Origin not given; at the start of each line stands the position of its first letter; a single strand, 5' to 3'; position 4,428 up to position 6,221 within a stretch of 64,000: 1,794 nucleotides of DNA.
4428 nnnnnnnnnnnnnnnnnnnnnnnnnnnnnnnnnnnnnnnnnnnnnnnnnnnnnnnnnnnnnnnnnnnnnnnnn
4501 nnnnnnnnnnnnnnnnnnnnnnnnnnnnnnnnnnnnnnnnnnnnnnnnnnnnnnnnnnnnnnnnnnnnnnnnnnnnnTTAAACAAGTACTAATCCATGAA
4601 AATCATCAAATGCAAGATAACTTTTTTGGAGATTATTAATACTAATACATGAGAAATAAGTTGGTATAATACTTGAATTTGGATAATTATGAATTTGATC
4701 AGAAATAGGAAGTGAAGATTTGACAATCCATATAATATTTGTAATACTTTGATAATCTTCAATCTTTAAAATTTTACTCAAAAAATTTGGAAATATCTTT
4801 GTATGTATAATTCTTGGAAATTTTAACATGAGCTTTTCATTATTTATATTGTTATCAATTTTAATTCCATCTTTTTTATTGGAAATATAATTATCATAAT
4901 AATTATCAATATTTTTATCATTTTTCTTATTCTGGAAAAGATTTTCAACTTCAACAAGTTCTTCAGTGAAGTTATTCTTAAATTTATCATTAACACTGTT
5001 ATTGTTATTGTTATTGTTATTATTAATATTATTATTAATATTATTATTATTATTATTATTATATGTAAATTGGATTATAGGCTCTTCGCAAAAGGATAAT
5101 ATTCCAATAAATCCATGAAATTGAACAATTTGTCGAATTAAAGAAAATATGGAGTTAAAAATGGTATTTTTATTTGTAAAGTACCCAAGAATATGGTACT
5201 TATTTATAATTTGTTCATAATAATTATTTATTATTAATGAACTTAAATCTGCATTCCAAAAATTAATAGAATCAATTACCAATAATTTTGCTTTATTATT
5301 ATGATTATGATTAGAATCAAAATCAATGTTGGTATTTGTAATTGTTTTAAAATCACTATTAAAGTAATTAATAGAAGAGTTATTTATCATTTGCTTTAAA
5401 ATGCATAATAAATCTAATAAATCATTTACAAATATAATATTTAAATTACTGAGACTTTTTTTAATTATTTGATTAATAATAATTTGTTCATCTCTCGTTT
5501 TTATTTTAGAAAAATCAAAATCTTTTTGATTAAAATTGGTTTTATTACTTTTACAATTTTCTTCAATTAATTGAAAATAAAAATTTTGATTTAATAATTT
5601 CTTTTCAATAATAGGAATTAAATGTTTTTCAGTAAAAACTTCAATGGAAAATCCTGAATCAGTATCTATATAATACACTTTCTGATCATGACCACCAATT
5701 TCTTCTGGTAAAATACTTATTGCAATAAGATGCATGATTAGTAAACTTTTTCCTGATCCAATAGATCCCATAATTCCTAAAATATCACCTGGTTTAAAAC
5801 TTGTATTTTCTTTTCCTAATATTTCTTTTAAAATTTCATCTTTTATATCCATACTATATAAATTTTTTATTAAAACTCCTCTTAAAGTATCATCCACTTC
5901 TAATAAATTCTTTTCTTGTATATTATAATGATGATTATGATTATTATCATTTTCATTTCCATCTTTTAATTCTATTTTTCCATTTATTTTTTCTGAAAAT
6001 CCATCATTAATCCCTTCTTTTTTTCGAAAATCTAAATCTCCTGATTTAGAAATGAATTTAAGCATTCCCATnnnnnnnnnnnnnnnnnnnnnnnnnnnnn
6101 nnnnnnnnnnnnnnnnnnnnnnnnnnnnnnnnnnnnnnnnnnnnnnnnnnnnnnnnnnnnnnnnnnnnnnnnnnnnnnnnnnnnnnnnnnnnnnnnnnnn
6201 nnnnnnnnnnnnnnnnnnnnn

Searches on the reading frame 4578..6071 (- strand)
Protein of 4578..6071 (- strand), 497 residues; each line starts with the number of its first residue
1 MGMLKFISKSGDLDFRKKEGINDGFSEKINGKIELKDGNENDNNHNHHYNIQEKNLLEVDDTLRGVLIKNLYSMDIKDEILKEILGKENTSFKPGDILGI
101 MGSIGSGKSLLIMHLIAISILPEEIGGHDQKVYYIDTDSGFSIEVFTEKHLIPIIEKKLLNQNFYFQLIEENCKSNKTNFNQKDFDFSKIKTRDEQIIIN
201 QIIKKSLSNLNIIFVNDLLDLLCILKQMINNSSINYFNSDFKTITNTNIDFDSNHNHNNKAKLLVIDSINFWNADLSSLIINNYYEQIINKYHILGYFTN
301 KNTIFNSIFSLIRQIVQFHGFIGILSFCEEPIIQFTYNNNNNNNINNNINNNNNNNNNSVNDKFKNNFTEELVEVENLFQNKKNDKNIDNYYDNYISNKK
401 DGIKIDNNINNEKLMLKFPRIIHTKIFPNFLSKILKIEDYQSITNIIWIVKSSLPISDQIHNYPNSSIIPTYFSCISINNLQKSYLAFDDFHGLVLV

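Call 78: search_protein_families(library=pfam, proteins=[window:4578-6071:-], max_evalue=0.0001)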
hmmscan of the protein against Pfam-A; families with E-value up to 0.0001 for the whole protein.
window:4578-6071:- (497 aa): 1 family
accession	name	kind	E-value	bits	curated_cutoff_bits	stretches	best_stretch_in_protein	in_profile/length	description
PF08423.17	Rad51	-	7.6e-05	22.5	22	0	92-144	23-75/244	Rad51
